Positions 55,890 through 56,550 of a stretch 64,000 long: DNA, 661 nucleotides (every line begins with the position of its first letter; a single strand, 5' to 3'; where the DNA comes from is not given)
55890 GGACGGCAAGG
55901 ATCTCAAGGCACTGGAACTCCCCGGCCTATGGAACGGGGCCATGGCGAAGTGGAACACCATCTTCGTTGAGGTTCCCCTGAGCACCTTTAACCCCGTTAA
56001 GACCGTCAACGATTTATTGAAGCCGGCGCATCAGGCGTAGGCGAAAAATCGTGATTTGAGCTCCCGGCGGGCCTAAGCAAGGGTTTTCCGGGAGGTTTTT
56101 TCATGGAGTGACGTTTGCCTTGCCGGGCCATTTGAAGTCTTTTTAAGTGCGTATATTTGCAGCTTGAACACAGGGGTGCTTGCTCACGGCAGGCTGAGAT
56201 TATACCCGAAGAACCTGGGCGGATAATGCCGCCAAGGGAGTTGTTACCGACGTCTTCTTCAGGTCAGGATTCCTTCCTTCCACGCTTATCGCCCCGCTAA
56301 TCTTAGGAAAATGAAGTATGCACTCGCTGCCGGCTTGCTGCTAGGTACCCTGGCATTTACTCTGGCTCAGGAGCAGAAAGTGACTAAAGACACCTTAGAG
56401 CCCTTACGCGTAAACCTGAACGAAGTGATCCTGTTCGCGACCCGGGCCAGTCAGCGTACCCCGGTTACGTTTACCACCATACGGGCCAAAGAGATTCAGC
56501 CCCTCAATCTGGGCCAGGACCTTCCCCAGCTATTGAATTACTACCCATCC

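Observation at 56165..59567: Canonical TPP riboswitch in front of a TonB-dependent receptor / Gfo-Idh-MocA oxidoreductase pair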

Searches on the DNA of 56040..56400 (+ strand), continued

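Call 70: search_with_rna_model(model_id=R1, sources=[L163, L164, L165], max_evalue=0.01, show_alignments=3)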
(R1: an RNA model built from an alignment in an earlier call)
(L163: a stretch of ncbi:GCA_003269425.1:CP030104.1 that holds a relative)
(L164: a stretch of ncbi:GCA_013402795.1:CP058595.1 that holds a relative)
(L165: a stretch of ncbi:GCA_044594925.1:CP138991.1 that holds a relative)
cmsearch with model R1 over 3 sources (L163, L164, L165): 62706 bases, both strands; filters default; matches with E-value up to 0.01: 3.
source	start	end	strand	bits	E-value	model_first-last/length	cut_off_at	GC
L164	7561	7640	+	98.5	1.6e-26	1-80/80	no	0.49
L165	6187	6303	+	76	4.5e-20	1-80/80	no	0.53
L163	7521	7583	+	52.5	2.5e-13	1-80/80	no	0.52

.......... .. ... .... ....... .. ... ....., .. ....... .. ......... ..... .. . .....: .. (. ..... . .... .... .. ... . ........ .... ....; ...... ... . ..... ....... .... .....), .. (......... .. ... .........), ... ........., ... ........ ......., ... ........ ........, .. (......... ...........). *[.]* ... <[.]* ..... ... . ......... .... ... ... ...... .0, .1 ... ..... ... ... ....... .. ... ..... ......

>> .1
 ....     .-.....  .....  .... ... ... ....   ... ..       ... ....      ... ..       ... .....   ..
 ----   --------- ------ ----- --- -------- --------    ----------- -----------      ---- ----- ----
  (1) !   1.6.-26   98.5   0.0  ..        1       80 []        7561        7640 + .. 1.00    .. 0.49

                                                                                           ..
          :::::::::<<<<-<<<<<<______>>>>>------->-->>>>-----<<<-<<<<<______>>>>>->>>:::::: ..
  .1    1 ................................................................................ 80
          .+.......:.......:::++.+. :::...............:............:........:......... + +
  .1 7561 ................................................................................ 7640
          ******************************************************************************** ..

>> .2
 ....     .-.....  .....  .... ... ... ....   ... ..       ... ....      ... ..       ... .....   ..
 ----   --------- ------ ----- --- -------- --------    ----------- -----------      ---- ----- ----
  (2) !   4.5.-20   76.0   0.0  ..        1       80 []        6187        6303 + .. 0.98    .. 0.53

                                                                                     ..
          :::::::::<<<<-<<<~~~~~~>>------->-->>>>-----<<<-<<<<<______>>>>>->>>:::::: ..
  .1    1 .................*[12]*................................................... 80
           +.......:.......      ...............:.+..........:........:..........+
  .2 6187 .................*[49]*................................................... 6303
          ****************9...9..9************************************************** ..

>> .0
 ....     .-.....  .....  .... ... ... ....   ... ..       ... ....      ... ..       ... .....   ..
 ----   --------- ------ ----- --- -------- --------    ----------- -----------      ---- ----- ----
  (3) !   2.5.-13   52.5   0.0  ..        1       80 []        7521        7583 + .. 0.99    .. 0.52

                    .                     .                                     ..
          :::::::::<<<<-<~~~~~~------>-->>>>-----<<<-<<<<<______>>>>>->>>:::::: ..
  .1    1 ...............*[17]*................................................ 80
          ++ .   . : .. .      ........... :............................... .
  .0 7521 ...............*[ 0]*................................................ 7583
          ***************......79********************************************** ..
